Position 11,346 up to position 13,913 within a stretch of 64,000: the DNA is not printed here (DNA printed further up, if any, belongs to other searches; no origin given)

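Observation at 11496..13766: Solitary low-GC GmrSD-like nuclease fused to an AlbA_2/Schlafen-type domain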

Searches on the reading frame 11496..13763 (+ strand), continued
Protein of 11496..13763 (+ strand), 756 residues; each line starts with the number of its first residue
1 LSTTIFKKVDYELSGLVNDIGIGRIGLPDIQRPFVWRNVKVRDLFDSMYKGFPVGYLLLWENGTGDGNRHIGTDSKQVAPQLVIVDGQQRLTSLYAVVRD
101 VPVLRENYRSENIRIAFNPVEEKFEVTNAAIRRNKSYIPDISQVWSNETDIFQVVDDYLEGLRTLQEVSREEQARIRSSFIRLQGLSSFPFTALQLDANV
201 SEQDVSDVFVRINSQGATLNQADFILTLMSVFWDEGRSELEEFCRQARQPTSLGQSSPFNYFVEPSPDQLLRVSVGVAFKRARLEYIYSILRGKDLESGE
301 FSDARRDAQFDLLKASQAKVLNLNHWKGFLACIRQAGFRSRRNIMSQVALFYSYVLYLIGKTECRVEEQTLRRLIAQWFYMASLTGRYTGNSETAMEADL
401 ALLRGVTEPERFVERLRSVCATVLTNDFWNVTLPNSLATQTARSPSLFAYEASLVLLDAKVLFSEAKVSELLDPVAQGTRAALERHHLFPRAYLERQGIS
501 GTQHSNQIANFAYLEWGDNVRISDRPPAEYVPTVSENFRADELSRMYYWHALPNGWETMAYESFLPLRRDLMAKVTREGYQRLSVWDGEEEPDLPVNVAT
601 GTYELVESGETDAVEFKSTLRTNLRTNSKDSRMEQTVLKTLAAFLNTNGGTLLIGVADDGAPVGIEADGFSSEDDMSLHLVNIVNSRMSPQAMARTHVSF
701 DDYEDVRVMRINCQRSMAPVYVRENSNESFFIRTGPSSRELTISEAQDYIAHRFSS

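Call 67: predict_structure(alignment_id=A2)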
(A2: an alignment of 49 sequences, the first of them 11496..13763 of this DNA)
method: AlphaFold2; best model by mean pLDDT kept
length: 756 residues; sequences in the alignment: 49
mean_pLDDT: 89.4   pTM: 0.71
mean pLDDT of the five models: 89.4, 89.3, 88.8, 88.2, 87.0
residues with pLDDT >= 90: 533; 70-90: 170; 50-70: 26; < 50: 27
segments of 3 or more residues with pLDDT < 50: 29-31, 67-76, 589-599
pLDDT, mean of each block of 10 residues (from residue 1): 77 93 73 82 96 90 56 49 86 93 86 95 96 94 88 92 92 95 95 90 76 70 82 87 91 86 94 96 87 86 91 97 97 96 94 98 96 97 95 95 94 96 96 95 93 96 91 73 82 93 89 86 90 91 91 95 97 97 69 44 90 96 96 97 96 97 95 95 94 93 96 95 96 95 96 80
secondary structure, 60 per line:
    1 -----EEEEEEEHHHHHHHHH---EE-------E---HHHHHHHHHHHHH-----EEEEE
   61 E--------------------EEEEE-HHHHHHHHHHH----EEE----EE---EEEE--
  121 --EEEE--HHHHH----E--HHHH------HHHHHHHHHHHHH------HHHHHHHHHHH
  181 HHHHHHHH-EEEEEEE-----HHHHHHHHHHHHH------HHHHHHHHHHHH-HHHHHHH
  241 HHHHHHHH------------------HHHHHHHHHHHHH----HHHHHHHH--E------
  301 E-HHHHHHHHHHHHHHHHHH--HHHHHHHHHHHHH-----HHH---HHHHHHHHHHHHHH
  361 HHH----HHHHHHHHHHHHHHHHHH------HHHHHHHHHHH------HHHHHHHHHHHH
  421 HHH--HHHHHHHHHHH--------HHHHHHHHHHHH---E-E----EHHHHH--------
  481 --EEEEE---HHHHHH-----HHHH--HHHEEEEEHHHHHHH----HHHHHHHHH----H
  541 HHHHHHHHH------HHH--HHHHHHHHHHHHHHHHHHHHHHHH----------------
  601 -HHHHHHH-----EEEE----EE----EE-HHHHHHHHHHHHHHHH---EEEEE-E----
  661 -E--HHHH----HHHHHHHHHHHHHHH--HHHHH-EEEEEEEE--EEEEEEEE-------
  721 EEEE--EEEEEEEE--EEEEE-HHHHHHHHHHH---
elements in order (helices of 4 or more, strands of 3 or more residues): E6-12 H13-21 H38-50 E56-61 E82-86 H88-98 E103-105 E115-118 E123-126 H129-133 H141-144 H151-163 H170-188 E190-196 H202-214 H221-232 H234-248 H267-279 H284-291 H303-320 H323-335 H347-363 H368-385 H392-402 H409-423 H426-436 H445-456 H468-472 E483-487 H491-496 H502-505 E511-515 H516-522 H527-535 H540-549 H561-584 H602-608 E614-617 H631-646 E650-654 H665-668 H673-687 H690-694 E696-703 E706-713 E721-724 E727-734 E737-741 H743-753

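Call 71: fold_search(model_id=the predicted structure, library=pdb)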
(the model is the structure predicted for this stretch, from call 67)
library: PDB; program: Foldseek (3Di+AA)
matches with E <= 10: 117; with E <= 0.001: 5
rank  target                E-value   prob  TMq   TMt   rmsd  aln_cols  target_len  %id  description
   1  7p9k_A                3.6e-13  1.00  0.31  0.38  16.6       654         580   16  BrxU, GmrSD-family Type IV restriction enzyme (released 2021-12-08)
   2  7p9m_A                1.5e-11  1.00  0.30  0.38  18.2       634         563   16  BrxU, GmrSD-family Type IV restriction enzyme (released 2021-12-08)
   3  7p9m_B                6.8e-10  1.00  0.31  0.40  16.3       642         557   16  BrxU, GmrSD-family Type IV restriction enzyme (released 2021-12-08)
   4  3lmm_B                5.4e-04  1.00  0.14  0.18   4.8       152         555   20  Crystal Structure of the DIP2311 protein from Corynebacterium diphtheriae, Northeast Structural Genomics Consortium Ta (released 2010-02-16)
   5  3lmm_A                8.4e-04  1.00  0.14  0.20   4.6       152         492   20  Crystal Structure of the DIP2311 protein from Corynebacterium diphtheriae, Northeast Structural Genomics Consortium Ta (released 2010-02-16)
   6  3lmm_D                1.2e-03  1.00  0.14  0.18   4.6       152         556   20  Crystal Structure of the DIP2311 protein from Corynebacterium diphtheriae, Northeast Structural Genomics Consortium Ta (released 2010-02-16)
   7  7ksp_B                1.3e-03  1.00  0.16  0.50   3.9       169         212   19  Crystal structure of hSAMD9_DBD with DNA (released 2022-01-05)
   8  3lmm_C                2.1e-03  1.00  0.14  0.21   4.6       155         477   19  Crystal Structure of the DIP2311 protein from Corynebacterium diphtheriae, Northeast Structural Genomics Consortium Ta (released 2010-02-16)
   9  9nyy_B                4.4e-03  1.00  0.12  0.11  11.3       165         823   21  Nucleic acid bound human SLFN14, State 1 (released 2025-07-09)
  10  7eg0_B                8.5e-03  1.00  0.13  0.17   9.4       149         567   20  Cryo-EM structure of anagrelide-induced PDE3A-SLFN12 complex (released 2021-09-29)
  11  9uie_B                1.2e-02  1.00  0.12  0.10   9.5       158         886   21  Electronic microscopy structure of human schlafen14-E211A dimer in complex with dsRNA (released 2025-08-06)
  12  5yd0_D                1.2e-02  1.00  0.12  0.26   7.9       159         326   16  Crystal structure of Schlafen 13 (SLFN13) N'-domain (released 2018-03-28)
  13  7q3z_B                1.4e-02  1.00  0.13  0.28   9.4       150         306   18  DNA/RNA binding protein (released 2022-01-26)
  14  7q3z_A                1.4e-02  1.00  0.13  0.28   9.0       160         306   17  DNA/RNA binding protein (released 2022-01-26)
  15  5yd0_C                1.4e-02  1.00  0.12  0.25   9.6       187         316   16  Crystal structure of Schlafen 13 (SLFN13) N'-domain (released 2018-03-28)
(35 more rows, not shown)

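Call 72: list_cluster_members(proteins=[P0124, P0126, P0130, P0133, P0140, P0152, P0183, P0195, P0216, P0218])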
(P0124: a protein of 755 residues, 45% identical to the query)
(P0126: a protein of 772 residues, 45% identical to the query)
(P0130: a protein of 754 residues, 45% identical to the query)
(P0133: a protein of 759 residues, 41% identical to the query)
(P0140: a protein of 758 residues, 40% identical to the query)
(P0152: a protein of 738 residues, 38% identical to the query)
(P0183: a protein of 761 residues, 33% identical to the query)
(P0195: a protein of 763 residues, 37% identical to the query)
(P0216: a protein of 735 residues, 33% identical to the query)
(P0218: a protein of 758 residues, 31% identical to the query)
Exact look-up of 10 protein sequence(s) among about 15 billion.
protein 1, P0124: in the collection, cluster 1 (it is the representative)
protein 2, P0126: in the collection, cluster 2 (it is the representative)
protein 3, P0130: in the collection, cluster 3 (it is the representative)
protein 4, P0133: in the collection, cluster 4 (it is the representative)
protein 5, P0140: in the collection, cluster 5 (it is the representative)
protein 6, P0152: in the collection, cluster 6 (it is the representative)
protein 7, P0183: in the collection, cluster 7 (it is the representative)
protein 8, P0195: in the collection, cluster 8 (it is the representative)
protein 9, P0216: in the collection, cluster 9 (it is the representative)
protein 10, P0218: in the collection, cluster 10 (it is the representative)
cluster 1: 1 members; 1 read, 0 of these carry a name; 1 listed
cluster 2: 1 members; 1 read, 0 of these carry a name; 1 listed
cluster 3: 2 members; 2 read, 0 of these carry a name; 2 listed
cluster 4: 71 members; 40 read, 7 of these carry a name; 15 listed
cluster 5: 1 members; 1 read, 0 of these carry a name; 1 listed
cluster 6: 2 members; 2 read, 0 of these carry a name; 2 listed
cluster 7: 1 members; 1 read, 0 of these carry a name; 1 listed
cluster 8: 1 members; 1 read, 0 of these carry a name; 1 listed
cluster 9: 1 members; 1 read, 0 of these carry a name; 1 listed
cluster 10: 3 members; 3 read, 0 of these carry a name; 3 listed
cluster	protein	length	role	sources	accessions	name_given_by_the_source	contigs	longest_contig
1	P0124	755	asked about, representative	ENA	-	-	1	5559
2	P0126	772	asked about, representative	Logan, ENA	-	-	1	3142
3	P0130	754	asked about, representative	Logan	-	-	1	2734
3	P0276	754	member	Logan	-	-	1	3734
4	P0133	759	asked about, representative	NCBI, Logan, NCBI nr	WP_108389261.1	GmrSD restriction endonuclease domain-containing protein [Yoonia sediminilitoris] | DUF262 domain-containing protein [Yoonia sediminilitoris]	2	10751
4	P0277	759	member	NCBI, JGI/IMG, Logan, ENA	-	hypothetical protein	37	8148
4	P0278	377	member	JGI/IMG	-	hypothetical protein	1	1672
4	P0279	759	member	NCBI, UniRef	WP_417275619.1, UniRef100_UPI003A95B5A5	GmrSD restriction endonuclease domain-containing protein [Celeribacter halophilus] | GmrSD restriction endonuclease domain-containing protein n=1 Tax=Celeribacter halophilus ...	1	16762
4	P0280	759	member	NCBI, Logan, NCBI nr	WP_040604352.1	GmrSD restriction endonuclease domain-containing protein [Sagittula stellata] | DUF262 domain-containing protein [Sagittula stellata]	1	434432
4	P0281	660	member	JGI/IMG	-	hypothetical protein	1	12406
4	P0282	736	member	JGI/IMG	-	hypothetical protein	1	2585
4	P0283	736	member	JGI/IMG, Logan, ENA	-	-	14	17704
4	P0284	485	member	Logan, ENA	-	-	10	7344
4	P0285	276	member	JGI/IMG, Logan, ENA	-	-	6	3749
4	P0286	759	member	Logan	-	-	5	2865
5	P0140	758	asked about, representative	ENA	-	-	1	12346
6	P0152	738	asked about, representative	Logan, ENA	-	-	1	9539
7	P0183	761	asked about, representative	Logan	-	-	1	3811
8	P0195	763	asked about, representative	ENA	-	-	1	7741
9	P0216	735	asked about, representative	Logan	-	-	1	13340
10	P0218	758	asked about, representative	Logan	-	-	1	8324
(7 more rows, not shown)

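Call 75: search_protein_families(library=pfam, proteins=[P0123, P0127, P0129, P0141, P0156, P0157, P0160, P0181, P0186, P0122], max_evalue=0.01)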
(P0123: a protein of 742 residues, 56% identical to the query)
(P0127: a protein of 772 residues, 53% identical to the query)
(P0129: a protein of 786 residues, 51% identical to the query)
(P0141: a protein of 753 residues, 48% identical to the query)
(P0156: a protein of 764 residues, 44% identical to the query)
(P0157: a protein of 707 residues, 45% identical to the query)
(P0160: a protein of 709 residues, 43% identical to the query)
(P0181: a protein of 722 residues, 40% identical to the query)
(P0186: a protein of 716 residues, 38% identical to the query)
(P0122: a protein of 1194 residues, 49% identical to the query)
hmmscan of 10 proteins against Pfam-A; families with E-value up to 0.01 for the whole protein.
P0123 (742 aa): 1 family
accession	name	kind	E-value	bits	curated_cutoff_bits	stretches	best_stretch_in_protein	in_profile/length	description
PF03235.19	GmrSD_N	-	3.4e-29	102.8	33.2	1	14-226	2-195/199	GmrSD restriction endonuclease, N-terminal domain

P0127 (772 aa): 2 families
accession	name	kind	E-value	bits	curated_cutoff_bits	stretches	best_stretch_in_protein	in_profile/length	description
PF03235.19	GmrSD_N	-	7.9e-28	98.4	33.2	1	15-227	2-195/199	GmrSD restriction endonuclease, N-terminal domain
PF14088.11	DUF4268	-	2e-22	80.1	27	1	631-765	1-138/140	Domain of unknown function (DUF4268)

P0129 (786 aa): 2 families
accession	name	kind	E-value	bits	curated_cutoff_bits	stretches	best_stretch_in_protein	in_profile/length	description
PF03235.19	GmrSD_N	-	4.1e-31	109.1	33.2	1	25-226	12-195/199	GmrSD restriction endonuclease, N-terminal domain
PF14088.11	DUF4268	-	2.3e-17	63.7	27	1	631-768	1-137/140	Domain of unknown function (DUF4268)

P0141 (753 aa): 2 families
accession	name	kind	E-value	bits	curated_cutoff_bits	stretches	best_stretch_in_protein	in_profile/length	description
PF03235.19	GmrSD_N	-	1.3e-29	104.2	33.2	1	23-237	3-197/199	GmrSD restriction endonuclease, N-terminal domain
PF18725.6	HEPN_SAV2148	-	0.00047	20.1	26.4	1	618-747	40-170/216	SAV2148-like HEPN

P0156 (764 aa): 1 family
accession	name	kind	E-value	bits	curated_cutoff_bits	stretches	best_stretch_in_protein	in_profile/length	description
PF03235.19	GmrSD_N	-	1.2e-27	97.8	33.2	1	13-227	1-197/199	GmrSD restriction endonuclease, N-terminal domain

P0157 (707 aa): 2 families
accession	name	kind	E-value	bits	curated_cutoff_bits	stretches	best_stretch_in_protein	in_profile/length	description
PF03235.19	GmrSD_N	-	2.9e-30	106.3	33.2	1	13-227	2-197/199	GmrSD restriction endonuclease, N-terminal domain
PF18755.6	RAMA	-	4e-09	36.8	35.2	1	609-701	11-103/107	Restriction Enzyme Adenine Methylase Associated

P0160 (709 aa): 1 family
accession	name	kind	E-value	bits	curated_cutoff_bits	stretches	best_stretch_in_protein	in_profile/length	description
PF03235.19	GmrSD_N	-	1.1e-29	104.4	33.2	1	13-226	2-196/199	GmrSD restriction endonuclease, N-terminal domain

P0181 (722 aa): 2 families
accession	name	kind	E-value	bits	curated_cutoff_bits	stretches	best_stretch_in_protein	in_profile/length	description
PF03235.19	GmrSD_N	-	2.6e-33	116.3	33.2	1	16-233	3-198/199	GmrSD restriction endonuclease, N-terminal domain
PF18755.6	RAMA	-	1.4e-11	44.7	35.2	1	622-717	12-104/107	Restriction Enzyme Adenine Methylase Associated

P0186 (716 aa): 2 families
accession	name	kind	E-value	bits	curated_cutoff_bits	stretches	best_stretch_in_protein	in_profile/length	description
PF03235.19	GmrSD_N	-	1.8e-26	93.9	33.2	1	25-227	9-194/199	GmrSD restriction endonuclease, N-terminal domain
PF18755.6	RAMA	-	4.6e-14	52.7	35.2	1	615-711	8-103/107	Restriction Enzyme Adenine Methylase Associated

P0122 (1194 aa): 5 families
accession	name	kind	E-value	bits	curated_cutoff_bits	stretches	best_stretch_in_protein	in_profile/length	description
PF03235.19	GmrSD_N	-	4.4e-29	102.4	33.2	1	14-226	2-195/199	GmrSD restriction endonuclease, N-terminal domain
PF04326.19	SLFN_AlbA_2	-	1.8e-14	54.7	25.3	1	614-747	1-117/118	Schlafen, AlbA_2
PF18755.6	RAMA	-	1.4e-13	51.1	35.2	1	933-1034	6-104/107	Restriction Enzyme Adenine Methylase Associated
PF14088.11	DUF4268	-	4.3e-11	43.4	27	1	1047-1180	2-135/140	Domain of unknown function (DUF4268)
PF14267.11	DUF4357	-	7.6e-07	29.4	38.4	1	991-1019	24-52/54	Domain of unknown function (DUF4357)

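Call 78: search_dna_similar(query=window:11496-13763:+, collection=phages, mode=protein, max_rows=10)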
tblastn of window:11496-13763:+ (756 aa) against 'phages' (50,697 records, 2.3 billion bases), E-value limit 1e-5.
Records with a match: 7; places in all: 7; records where one place covers at least 80% of the query: 0.
Best place of each record, by identity: <60% 7.
By first word of the organism name: Bacteriophage 6; Salmonella 1.
By host as written in the record: - 6; Salmonella enterica subsp. enterica serovar Kentucky 1.
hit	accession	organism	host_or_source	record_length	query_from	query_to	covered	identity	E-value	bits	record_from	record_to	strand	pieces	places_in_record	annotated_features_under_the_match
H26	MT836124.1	Bacteriophage sp.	human fecal samples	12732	1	583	77%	36.1%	3e-120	404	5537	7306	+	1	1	record has no annotation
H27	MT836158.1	Bacteriophage sp.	human fecal samples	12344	1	583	77%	29.5%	4e-76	274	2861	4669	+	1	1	record has no annotation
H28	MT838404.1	Bacteriophage sp.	human fecal samples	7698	15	400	51%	23.2%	9e-16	88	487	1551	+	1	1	record has no annotation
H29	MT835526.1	Bacteriophage sp.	human fecal samples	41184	2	225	30%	22.1%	1e-9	68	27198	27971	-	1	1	record has no annotation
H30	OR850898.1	Salmonella phage S.Kent 1-2-1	Salmonella enterica subsp. enterica ...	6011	1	113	15%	37.3%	4e-10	69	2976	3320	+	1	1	record has no annotation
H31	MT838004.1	Bacteriophage sp.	human fecal samples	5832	610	738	17%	28.0%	1e-5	55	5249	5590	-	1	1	record has no annotation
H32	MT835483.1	Bacteriophage sp.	human fecal samples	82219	27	95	9%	34.5%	3e-6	57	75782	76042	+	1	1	record has no annotation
